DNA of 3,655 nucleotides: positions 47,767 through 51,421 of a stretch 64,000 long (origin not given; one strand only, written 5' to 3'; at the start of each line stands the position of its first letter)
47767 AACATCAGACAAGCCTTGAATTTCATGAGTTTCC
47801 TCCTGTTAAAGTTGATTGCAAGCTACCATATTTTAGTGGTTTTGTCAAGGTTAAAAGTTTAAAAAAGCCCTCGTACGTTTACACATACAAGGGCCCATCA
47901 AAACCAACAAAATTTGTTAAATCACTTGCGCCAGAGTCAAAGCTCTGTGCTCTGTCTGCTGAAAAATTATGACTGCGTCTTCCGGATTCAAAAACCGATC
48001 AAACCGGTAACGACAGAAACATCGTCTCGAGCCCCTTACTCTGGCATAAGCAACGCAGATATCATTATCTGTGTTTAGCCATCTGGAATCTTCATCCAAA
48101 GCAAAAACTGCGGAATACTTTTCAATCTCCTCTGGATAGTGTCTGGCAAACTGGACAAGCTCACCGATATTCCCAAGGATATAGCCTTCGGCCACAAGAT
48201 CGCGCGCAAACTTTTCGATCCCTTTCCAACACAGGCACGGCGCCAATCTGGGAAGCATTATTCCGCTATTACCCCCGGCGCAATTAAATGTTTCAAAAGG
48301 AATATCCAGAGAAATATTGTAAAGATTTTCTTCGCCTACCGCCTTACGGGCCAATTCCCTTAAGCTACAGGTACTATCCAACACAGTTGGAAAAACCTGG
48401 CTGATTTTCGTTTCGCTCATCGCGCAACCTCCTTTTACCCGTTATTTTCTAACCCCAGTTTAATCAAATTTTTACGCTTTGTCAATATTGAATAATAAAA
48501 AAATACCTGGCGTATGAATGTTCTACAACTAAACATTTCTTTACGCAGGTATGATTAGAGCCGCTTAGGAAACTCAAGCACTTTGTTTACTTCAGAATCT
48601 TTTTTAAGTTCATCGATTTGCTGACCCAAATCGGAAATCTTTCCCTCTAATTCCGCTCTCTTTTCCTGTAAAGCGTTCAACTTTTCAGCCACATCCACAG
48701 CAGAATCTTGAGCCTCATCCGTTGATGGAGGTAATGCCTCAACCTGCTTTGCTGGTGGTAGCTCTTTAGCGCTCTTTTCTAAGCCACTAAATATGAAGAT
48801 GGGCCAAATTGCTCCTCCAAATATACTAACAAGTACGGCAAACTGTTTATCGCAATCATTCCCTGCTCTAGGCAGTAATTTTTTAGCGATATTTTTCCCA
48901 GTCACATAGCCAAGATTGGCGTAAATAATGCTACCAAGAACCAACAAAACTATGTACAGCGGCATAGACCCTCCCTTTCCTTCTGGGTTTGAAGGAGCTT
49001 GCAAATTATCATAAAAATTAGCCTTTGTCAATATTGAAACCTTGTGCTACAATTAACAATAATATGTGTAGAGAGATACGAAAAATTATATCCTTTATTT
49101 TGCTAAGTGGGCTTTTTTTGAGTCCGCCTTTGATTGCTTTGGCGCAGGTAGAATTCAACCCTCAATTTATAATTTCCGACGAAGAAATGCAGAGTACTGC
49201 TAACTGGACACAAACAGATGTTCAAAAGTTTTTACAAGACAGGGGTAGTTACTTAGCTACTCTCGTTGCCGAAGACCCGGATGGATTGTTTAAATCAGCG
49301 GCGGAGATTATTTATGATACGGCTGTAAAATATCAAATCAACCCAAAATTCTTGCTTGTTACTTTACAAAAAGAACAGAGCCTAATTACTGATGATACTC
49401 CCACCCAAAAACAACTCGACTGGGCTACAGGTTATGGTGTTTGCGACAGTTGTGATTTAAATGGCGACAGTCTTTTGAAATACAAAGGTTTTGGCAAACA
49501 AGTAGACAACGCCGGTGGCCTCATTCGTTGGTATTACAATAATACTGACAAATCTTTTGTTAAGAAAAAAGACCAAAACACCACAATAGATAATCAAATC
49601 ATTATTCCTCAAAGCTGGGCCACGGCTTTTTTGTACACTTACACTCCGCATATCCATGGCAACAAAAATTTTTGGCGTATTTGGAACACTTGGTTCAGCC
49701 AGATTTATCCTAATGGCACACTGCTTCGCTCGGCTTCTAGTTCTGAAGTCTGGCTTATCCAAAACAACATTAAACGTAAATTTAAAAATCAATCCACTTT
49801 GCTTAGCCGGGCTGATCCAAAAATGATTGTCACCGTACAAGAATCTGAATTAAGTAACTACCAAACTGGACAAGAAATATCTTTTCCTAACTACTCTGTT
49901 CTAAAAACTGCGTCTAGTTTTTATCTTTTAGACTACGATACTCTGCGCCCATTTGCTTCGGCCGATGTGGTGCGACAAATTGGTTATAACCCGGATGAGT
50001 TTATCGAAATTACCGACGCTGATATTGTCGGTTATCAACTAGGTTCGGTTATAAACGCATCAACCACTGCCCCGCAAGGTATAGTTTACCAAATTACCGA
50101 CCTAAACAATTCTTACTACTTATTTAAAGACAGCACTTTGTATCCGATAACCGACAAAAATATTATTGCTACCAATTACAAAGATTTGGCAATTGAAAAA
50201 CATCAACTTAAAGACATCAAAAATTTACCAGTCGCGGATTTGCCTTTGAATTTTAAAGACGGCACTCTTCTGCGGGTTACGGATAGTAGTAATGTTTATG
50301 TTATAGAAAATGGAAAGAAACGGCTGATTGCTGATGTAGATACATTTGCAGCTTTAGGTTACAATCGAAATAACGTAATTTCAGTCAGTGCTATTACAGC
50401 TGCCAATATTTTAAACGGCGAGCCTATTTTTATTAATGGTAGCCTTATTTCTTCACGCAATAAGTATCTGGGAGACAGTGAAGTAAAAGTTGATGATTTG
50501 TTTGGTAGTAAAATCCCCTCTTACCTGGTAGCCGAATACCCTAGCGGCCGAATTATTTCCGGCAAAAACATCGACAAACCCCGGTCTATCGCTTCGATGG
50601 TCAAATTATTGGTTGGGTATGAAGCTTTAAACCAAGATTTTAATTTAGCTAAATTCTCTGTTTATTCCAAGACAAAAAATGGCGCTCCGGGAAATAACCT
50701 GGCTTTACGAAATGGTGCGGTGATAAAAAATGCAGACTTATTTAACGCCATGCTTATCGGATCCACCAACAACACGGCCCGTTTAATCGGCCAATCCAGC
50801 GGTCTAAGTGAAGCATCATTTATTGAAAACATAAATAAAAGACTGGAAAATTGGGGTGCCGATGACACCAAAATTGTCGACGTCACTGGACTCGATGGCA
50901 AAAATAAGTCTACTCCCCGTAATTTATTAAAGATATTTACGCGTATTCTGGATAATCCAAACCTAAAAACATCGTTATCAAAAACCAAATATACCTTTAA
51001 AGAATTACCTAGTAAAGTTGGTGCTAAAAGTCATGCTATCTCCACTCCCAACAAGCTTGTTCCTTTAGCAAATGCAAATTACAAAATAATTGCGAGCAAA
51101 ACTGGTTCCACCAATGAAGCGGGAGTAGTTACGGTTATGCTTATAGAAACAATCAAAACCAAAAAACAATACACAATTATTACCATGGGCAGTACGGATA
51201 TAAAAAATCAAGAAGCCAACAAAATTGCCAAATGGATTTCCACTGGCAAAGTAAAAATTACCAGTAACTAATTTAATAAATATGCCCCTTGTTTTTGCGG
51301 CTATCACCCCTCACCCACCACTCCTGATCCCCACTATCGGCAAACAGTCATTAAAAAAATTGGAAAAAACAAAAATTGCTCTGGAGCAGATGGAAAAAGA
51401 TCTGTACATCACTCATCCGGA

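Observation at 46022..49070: Four consecutive monocistronic minus-strand genes built on a repeated promoter/terminator module, including a lipoprotein metzincin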

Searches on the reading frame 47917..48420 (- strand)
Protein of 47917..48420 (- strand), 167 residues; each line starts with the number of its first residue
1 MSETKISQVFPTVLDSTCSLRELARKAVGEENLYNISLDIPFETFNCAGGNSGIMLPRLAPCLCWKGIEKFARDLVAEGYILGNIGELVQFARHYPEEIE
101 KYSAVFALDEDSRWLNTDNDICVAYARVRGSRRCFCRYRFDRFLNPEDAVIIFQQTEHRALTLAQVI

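Call 9: search_protein_families(library=pfam, proteins=[window:47917-48420:-], max_evalue=1)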
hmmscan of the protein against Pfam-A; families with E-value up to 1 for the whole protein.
window:47917-48420:- (167 aa): 0 families

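Call 18: find_homologous_proteins(query=window:47917-48420:-)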
Query window:47917-48420:- (167 aa): 2 proteins with E <= 0.001 among 121 candidates.
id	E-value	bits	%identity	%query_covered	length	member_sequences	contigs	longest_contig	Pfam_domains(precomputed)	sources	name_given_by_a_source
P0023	3.9e-109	380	100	100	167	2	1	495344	-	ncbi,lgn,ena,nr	ncbi:MAG: hypothetical protein G01um101413_238 [Parcubacteria group bacterium Gr01-1014_13]|nr:MAG: 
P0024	1.8e-50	189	84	63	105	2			-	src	-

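Call 29: search_protein_families(library=ncbifam, proteins=[window:47917-48420:-], max_evalue=1)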
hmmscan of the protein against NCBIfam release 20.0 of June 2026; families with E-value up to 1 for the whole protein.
window:47917-48420:- (167 aa): 0 families

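Call 30: search_protein_families(library=padloc, proteins=[window:47917-48420:-], max_evalue=1)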
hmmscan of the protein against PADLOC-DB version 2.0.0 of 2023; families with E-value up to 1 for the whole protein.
window:47917-48420:- (167 aa): 0 families

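Call 33: search_solved_structures(query=A2, max_evalue=10)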
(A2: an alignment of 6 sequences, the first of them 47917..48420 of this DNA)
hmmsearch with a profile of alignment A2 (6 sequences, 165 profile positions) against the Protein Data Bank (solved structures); distinct sequences matched with E-value up to 10: 0.

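Call 38: search_protein_families(library=pfam, alignment_id=A2, max_evalue=10)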
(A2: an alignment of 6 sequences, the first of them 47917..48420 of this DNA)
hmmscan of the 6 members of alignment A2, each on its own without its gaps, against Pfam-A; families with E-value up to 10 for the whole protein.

A. member 1, window:47917-48420:- (167 aa): 0 families

B. families by the number of members that match (of 6 scanned): 2 families
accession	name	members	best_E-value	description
PF13518.12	HTH_28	1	0.1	Helix-turn-helix domain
PF16855.10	Soc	1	0.13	Small outer capsid protein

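Call 54: find_related_loci(query=A2, collection=metagenome_contigs, flank=5000)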
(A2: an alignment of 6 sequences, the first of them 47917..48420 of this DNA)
Query A2 (167 aa) in metagenome_contigs; peptide patterns used: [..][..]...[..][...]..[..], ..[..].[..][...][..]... (x = any residue, [..] = any of these).
269 stretches matched a pattern; 4 encode a relative of the query (tblastn E <= 1e-3); 4 distinct loci.
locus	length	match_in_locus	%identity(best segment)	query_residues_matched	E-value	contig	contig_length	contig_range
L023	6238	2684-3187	58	1-167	3e-65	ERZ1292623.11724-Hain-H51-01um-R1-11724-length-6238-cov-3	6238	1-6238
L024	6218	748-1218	47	8-161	1e-44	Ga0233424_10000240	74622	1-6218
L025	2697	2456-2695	85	1-80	2e-43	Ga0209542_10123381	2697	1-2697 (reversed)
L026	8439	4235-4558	46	9-116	3e-27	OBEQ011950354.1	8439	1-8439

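Call 77: find_related_loci(query=A2, collection=viral_contigs, flank=5000)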
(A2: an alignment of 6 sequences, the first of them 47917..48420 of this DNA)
Query A2 (167 aa) in viral_contigs; peptide patterns used: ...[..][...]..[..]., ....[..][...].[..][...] (x = any residue, [..] = any of these).
80 stretches matched a pattern, but none encodes a relative of the query by tblastn (E <= 1e-3).

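Call 79: search_protein_families(library=phrogs, proteins=[window:47917-48420:-], max_evalue=0.1)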
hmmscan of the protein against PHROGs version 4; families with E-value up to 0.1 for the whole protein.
window:47917-48420:- (167 aa): 0 families

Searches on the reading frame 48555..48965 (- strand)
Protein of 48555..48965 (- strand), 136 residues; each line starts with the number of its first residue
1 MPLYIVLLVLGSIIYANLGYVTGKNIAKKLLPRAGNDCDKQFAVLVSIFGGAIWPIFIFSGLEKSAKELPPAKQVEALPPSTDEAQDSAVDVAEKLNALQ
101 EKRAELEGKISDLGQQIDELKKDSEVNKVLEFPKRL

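Call 9: search_protein_families(library=pfam, proteins=[window:48555-48965:-], max_evalue=1)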
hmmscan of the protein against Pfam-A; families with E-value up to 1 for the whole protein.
window:48555-48965:- (136 aa): 16 families
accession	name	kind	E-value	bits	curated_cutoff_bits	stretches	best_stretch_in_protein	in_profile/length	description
PF09278.17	MerR-DNA-bind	-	0.015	16.4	25.4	1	89-121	31-63/65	MerR, DNA binding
PF06810.17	Phage_scaffold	-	0.033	14.6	35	1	88-126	28-65/170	Phage capsid assembly scaffolding protein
PF07926.17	TPR_MLP1_2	-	0.043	14.3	36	1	82-122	77-117/129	TPR/MLP1/MLP2-like protein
PF05064.18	Nsp1_C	-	0.047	14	24.1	1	73-128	55-110/114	Nsp1-like C-terminal region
PF11932.13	DUF3450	-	0.062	13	32.6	1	72-123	15-66/241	Protein of unknown function (DUF3450)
PF20492.3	ERM_helical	-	0.063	13.8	40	1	83-125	30-72/120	Ezrin/radixin/moesin, alpha-helical domain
PF01519.22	DUF16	-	0.09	13.7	40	1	88-125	35-72/104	Protein of unknown function DUF16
PF23984.1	DUF7307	-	0.098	13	27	1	90-123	3-36/129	Pam3 gp33-like protein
PF10211.14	Ax_dynein_light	-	0.1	13.1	26.4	1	85-127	117-159/187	Axonemal dynein light chain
PF17675.6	APG6_N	-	0.12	13.3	45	1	72-125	45-98/132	Apg6 coiled-coil region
PF16888.10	YwqH-like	-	0.12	13.1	33.7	1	95-122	4-31/123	YwqH-like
PF10186.14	ATG14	-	0.14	11.7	33.2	1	76-128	44-96/347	Vacuolar sorting 38 and autophagy-related subunit 14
PF14712.11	Snapin_Pallidin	-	0.16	12.9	29.6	1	91-129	17-57/89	Snapin/Pallidin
PF08946.15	Osmo_CC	-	0.22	12.3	24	0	94-122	5-33/46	Osmosensory transporter coiled coil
PF10779.14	XhlA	-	0.37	11.4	34.7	0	100-126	3-29/67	Haemolysin XhlA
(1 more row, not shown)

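Call 25: search_protein_representatives(protein=window:48555-48965:-)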
Query: 136 residues. Proteins with E-value up to 0.001 (for the whole library): 10; up to 1e-10: 4; up to 1e-30: 1. The best 10 are listed.
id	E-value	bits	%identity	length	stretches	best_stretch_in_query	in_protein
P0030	2.5e-81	286.4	100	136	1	1-136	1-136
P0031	1.0e-21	93.6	46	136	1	4-135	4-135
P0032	4.3e-21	91.6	51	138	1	5-136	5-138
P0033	1.6e-19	86.5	47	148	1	6-136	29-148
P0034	1.8e-08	50.8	35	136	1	5-135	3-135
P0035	3.8e-08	49.7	43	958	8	73-107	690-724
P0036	6.7e-07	45.7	36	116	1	5-135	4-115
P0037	2.7e-04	37.3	44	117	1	5-115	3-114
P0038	3.4e-04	37.0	30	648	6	72-125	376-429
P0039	9.7e-04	35.5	29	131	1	5-130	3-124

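Call 29: search_protein_families(library=ncbifam, proteins=[window:48555-48965:-], max_evalue=1)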
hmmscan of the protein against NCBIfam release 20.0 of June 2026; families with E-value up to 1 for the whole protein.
window:48555-48965:- (136 aa): 13 families
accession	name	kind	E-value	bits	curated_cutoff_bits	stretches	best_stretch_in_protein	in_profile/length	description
NF053524.1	thylo_ssl2009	equivalog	0.0021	18.7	58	1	80-122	43-83/90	ssl2009 family thylakoid membrane protein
NF041669.1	GvpT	domain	0.0073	16.8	80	0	8-37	5-34/123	GvpT/GvpP family gas vesicle accessory protein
NF045487.1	ASRP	equivalog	0.0086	14.7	300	1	83-123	138-178/593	archaea-specific SMC-related protein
NF041035.1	Rad50_Halo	equivalog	0.013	13.9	1000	1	73-125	646-698/883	DNA double-strand break repair ATPase Rad50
NF003034.1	PRK03918.1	equivalog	0.016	13.2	700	1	62-122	374-433/878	DNA double-strand break repair ATPase Rad50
TIGR04211.1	SH3_and_anchor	equivalog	0.029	14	65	1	84-125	122-163/198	TIGR04211 family SH3 domain-containing protein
NF038218.1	IcmG_DotF_IVB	equivalog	0.03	14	200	1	69-122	101-152/266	type IVB secretion system protein IcmG/DotF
NF052504.1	sll1863_fam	domain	0.039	14.2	35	1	85-118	30-64/93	sll1863 family stress response protein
NF052326.1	anti_RE_DarA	equivalog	0.071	11.7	350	1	74-125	217-268/654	antirestriction phage head protein DarA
NF033930.1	pneumo_PspA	exception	0.074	11.8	850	1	75-125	270-319/659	pneumococcal surface protein A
NF041859.1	silencer_MvaTU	equivalog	0.12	12.6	75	1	105-136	9-40/120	histone-like nucleoid-structuring protein, MvaT/MvaU family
NF033389.1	scrub_typh_TSA22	equivalog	0.13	12.1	100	1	85-131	20-64/202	major outer membrane protein TSA22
NF009097.0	PRK12438.1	subfamily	0.16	9.8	1254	1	67-124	927-983/991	hypothetical protein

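Call 30: search_protein_families(library=padloc, proteins=[window:48555-48965:-], max_evalue=1)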
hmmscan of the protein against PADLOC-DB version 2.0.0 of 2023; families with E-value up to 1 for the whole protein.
window:48555-48965:- (136 aa): 2 families
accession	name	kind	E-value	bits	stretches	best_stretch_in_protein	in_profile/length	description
PDLC03812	RTasRmuC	-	0.01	12.5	1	8-123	7-394/439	DRT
PDLC03859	LmuB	-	0.013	12.7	1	73-124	363-405/611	-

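Call 79: search_protein_families(library=phrogs, proteins=[window:48555-48965:-], max_evalue=0.1)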
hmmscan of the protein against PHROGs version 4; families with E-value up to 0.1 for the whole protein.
window:48555-48965:- (136 aa): 11 families
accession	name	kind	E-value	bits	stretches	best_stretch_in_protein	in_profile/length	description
phrog_1766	-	tail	0.013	16.8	1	66-128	63-123/127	tail fiber protein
phrog_24256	-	unknown function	0.013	16.5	0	94-129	52-85/118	-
phrog_1244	-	unknown function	0.013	15.9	1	82-124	35-77/157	-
phrog_38539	-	unknown function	0.017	16.5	1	82-124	21-63/70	-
phrog_2648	-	unknown function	0.025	15.5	1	89-122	26-59/67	-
phrog_9583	-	unknown function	0.026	16.1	1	82-126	55-99/113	-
phrog_2378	-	unknown function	0.04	14.6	1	83-123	15-55/189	-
phrog_17583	-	unknown function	0.046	15.2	1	44-131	14-95/100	-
phrog_3550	-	unknown function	0.077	14.4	0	95-126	3-34/79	-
phrog_6188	-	unknown function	0.088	14.3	0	68-122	56-109/125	-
phrog_1620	-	moron, auxiliary metabolic gene and host takeover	0.093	13.6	0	63-123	115-178/200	Hdf-like antirestriction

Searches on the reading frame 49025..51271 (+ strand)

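Call 9: search_protein_families(library=pfam, proteins=[window:49025-51271:+], max_evalue=1)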
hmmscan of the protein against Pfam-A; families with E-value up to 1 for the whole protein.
window:49025-51271:+ (748 aa): 2 families
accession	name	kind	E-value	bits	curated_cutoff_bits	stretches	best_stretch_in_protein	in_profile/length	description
PF00768.25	Peptidase_S11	-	8.2e-23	81.5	27.6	1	499-720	14-234/239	D-alanyl-D-alanine carboxypeptidase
PF13354.11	Beta-lactamase2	-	1.5e-08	34.7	22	1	515-703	16-201/214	Beta-lactamase enzyme family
